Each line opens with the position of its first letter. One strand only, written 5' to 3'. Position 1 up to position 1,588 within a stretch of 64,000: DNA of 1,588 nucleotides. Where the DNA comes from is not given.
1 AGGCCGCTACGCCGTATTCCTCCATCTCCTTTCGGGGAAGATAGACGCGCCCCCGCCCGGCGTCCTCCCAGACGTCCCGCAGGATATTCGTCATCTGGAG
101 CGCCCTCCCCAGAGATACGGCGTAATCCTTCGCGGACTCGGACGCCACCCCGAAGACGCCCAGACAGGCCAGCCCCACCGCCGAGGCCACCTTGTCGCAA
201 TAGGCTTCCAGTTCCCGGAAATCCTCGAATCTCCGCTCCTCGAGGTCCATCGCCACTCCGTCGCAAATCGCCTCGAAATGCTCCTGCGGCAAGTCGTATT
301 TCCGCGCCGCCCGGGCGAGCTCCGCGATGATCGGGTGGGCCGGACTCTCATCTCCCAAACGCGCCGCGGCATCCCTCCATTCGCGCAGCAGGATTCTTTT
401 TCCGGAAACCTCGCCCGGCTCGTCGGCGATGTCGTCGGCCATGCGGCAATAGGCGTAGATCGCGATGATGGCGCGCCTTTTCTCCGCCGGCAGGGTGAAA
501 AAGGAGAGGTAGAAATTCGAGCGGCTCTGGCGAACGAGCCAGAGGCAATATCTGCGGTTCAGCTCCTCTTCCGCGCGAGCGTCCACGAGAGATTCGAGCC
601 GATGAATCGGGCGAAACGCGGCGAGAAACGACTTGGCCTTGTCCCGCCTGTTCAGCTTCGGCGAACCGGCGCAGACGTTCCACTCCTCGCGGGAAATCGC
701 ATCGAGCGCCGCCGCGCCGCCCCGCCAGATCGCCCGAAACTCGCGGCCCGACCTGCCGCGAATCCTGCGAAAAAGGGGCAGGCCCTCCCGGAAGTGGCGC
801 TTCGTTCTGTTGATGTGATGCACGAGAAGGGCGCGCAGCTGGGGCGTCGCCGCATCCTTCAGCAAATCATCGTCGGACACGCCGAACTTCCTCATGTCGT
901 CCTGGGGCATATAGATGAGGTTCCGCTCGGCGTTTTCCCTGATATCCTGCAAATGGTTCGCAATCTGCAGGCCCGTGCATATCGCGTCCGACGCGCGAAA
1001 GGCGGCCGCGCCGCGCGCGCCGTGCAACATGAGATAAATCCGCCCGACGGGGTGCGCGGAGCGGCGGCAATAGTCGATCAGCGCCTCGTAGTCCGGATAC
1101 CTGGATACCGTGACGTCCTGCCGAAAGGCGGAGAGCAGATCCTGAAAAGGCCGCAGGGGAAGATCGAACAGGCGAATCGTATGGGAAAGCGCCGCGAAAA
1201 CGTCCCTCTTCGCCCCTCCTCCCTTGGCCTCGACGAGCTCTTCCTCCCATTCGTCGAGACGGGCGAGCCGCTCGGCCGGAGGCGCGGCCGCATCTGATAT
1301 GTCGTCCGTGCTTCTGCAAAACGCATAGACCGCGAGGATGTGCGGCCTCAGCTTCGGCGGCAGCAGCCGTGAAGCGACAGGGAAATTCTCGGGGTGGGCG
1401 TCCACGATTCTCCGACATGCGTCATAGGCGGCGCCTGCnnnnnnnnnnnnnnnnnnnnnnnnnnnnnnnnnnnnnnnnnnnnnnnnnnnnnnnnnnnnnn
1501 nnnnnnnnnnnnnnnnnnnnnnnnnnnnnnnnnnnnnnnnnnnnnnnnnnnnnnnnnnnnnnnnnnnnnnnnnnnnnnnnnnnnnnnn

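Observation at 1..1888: In-frame tri-domain fusion NUDIX(MutT)-HpnC-HpnD, missed by the ORF track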

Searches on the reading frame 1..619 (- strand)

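Call 5: search_protein_families(library=ncbifam, proteins=[window:1-619:-], max_evalue=0.001)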
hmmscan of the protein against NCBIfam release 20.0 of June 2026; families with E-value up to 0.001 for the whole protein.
window:1-619:- (206 aa): 6 families
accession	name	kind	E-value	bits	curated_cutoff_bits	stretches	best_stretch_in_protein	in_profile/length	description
TIGR03465.1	HpnD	equivalog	1.4e-66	224.2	278.6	1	29-205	2-178/267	presqualene diphosphate synthase HpnD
TIGR03464.1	HpnC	equivalog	2.8e-39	135.3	250.45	1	31-205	4-179/267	squalene synthase HpnC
NF045686.1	PhytoSynCyanob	equivalog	2.6e-35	122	550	1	23-202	22-214/310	15-cis-phytoene synthase CrtB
NF045921.1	PhytnSynCrtBRhod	equivalog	4.1e-32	111.9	500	1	24-205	9-188/307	15-cis-phytoene synthase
NF042419.1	Phyto_syn_CrtB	equivalog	1.3e-24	87.3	480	1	45-204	27-195/306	15-cis-phytoene synthase CrtB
TIGR01559.1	squal_synth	equivalog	2.2e-07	30.4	286.75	1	118-202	114-206/337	squalene synthase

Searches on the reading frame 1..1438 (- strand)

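Call 5: search_protein_families(library=ncbifam, proteins=[window:1-1438:-], max_evalue=0.001)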
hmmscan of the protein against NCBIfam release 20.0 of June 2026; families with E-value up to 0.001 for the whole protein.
window:1-1438:- (479 aa): 6 families
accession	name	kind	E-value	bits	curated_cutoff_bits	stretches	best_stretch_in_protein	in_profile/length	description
TIGR03464.1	HpnC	equivalog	6.1e-129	429.2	250.45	2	13-275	3-266/267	squalene synthase HpnC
TIGR03465.1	HpnD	equivalog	1.8e-121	404.3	278.6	2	302-478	2-178/267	presqualene diphosphate synthase HpnD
NF045686.1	PhytoSynCyanob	equivalog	4.2e-72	242.8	550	2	3-219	19-248/310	15-cis-phytoene synthase CrtB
NF045921.1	PhytnSynCrtBRhod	equivalog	4e-56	190.7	500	2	297-478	9-188/307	15-cis-phytoene synthase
NF042419.1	Phyto_syn_CrtB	equivalog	1.8e-39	136.1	480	2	318-477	27-195/306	15-cis-phytoene synthase CrtB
TIGR01559.1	squal_synth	equivalog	2.2e-09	37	286.75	1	392-475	115-206/337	squalene synthase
